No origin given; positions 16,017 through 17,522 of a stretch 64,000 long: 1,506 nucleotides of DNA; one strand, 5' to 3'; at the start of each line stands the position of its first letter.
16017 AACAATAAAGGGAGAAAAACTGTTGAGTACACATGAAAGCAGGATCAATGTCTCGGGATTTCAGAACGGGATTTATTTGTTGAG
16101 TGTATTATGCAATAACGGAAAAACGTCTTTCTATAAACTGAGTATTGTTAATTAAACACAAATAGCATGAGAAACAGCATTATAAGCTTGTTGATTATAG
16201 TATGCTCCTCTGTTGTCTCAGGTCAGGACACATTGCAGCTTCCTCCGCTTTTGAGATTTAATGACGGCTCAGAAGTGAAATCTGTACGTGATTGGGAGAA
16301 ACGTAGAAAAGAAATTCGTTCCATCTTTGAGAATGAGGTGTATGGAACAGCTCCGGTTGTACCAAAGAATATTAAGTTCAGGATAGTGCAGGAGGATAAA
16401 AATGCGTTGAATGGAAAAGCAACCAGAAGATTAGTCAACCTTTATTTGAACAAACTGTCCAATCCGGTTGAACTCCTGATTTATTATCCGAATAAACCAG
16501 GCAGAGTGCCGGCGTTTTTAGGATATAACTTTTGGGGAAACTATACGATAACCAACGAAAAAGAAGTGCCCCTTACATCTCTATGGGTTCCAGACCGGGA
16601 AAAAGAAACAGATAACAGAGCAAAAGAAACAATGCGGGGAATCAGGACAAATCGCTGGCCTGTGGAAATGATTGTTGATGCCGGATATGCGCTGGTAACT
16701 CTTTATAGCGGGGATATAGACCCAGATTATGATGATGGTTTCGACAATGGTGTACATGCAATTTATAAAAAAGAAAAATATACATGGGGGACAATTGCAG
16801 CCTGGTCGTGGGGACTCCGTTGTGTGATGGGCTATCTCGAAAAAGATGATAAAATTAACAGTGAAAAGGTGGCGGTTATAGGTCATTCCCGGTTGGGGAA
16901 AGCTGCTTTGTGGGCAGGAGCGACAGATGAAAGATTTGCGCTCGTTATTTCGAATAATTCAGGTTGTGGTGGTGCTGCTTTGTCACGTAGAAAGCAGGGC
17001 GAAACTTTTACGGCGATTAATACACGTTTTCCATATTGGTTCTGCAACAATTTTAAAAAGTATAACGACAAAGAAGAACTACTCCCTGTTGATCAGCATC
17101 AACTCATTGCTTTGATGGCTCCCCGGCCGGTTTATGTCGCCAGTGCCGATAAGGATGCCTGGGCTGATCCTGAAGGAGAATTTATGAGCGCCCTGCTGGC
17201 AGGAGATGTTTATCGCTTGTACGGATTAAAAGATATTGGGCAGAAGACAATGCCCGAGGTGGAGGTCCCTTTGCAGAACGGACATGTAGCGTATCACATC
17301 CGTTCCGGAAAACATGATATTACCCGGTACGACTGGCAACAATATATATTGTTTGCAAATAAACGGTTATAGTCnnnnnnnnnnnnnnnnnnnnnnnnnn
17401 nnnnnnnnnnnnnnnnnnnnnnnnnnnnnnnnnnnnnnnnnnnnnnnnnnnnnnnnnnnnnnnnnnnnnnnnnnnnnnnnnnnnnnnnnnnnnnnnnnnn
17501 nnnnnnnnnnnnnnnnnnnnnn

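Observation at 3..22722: Hybrid PUL in which SusC/SusD is followed by six tandem T9SS cargo proteins, four sharing a DNRLRE/CBM96-like module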

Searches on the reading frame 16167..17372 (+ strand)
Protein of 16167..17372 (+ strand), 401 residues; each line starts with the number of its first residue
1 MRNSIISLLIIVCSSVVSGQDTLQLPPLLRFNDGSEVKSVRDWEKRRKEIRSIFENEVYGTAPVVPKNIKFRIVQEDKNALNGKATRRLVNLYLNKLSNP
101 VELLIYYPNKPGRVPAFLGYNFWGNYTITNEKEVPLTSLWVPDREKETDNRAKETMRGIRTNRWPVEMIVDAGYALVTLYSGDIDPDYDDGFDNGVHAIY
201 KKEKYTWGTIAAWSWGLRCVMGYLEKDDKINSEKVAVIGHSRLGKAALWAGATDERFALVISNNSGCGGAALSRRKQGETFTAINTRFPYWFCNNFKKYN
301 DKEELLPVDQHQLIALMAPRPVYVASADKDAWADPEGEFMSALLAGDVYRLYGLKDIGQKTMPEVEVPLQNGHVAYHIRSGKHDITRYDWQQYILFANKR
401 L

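Call 4: search_protein_families(library=pfam, proteins=[window:16167-17372:+], max_evalue=0.01)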
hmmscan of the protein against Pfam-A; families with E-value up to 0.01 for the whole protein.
window:16167-17372:+ (401 aa): 1 family
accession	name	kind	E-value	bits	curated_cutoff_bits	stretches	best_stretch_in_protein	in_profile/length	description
PF22244.2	GCE_fung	-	1e-32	114.3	27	1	170-353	39-231/231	Glucuronyl esterase, fungi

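Call 5: search_protein_families(library=ncbifam, proteins=[window:16167-17372:+], max_evalue=0.01)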
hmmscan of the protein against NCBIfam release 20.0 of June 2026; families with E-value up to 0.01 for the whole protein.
window:16167-17372:+ (401 aa): 0 families

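Call 21: search_protein_families(library=ncbifam, proteins=[window:16167-17372:+], max_evalue=10)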
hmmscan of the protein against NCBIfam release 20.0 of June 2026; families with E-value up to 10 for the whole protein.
window:16167-17372:+ (401 aa): 0 families

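Call 53: search_solved_structures(query=window:16167-17372:+, max_evalue=1e-10)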
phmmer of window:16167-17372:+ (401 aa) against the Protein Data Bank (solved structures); distinct sequences matched with E-value up to 1e-10: 21.
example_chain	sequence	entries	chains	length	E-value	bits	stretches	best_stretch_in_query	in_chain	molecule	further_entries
8q6s_A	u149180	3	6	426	1.1e-114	386.5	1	24-399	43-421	Putative acetyl xylan esterase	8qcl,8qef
6gry_A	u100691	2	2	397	4.2e-113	381.2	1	24-398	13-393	Putative acetyl xylan esterase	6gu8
6ehn_A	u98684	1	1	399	9.4e-113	380.1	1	25-399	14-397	Carbohydrate esterase MZ0003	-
6syu_A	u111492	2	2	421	2.5e-107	362.2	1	19-399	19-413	glucuronoyl esterase OtCE15A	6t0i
6grw_A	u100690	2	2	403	4.3e-107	361.4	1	23-399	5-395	Putative acetyl xylan esterase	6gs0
6syv_A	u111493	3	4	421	6.5e-107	360.9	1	19-399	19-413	glucuronoyl esterase OtCE15A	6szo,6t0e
6syr_A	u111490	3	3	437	7.9e-107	360.6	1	25-399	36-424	glucuronoyl esterase OtCE15A | Putative acetyl xylan esterase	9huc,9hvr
7b7h_A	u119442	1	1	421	1.7e-106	359.5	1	19-399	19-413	Putative acetyl xylan esterase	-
6sz0_A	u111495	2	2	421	6.2e-106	357.6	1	19-399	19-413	glucuronoyl esterase OtCE15A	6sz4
6hsw_A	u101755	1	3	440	3.6e-46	160.8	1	24-399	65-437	Carbohydrate esterase family 15 domain protein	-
7nn3_A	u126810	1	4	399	1.7e-30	109.2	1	170-356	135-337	Beta-xylanase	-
8tru_A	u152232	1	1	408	3.6e-26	94.9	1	198-333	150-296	Glucuronyl esterase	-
8trx_A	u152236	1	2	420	6.2e-25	90.9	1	208-356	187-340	CE15 glucuronoyl esterase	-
6ru2_A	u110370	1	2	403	9.5e-23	83.7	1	170-356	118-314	4-O-methyl-glucuronoyl methylesterase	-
6rv8_A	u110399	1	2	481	1.5e-22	83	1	170-356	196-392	4-O-methyl-glucuronoyl methylesterase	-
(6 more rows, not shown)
